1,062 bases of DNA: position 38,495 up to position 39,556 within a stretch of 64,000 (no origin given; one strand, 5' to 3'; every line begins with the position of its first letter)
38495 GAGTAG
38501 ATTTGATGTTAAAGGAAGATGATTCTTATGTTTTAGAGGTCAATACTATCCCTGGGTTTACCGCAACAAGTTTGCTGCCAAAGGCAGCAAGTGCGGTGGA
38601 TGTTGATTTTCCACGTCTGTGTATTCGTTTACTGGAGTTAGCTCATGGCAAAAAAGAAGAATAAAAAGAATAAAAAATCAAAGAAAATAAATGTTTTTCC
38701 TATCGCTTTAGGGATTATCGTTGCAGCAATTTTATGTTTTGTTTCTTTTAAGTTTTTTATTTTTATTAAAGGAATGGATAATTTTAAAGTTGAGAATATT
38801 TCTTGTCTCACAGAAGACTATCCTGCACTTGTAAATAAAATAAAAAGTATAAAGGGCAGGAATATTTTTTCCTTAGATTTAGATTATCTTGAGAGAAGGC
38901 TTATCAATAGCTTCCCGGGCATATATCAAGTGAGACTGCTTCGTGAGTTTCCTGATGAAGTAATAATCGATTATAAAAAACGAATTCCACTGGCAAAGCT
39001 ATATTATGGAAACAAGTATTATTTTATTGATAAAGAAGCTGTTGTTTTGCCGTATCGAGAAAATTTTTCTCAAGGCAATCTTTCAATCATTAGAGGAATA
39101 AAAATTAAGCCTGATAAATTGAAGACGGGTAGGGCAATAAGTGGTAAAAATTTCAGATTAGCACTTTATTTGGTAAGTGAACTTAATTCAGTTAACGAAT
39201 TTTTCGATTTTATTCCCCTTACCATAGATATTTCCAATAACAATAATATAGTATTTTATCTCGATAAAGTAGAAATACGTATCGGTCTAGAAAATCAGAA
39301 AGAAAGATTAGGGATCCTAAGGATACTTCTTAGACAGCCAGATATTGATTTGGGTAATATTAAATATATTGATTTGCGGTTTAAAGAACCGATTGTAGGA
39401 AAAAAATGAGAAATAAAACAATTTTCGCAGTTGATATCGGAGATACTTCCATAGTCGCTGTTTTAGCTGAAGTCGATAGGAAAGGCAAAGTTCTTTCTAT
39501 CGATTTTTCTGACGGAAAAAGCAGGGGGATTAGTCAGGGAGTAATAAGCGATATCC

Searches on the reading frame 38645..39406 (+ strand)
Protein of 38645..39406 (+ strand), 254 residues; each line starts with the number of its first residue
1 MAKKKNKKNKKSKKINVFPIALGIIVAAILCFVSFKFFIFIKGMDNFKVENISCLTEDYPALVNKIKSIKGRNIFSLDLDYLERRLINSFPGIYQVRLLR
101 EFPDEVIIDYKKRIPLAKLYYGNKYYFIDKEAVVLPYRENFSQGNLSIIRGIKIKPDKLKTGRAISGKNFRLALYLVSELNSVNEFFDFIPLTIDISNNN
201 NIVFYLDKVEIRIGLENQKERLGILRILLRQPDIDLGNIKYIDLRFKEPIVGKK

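Call 97: search_protein_families(library=pfam, proteins=[window:38645-39406:+], max_evalue=0.00001)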
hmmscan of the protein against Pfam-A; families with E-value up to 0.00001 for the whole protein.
window:38645-39406:+ (254 aa): 1 family
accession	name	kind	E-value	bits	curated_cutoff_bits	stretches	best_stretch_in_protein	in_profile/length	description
PF03799.20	FtsQ_DivIB_C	-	2.4e-06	28.8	21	1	122-245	6-114/114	Cell division protein FtsQ/DivIB, C-terminal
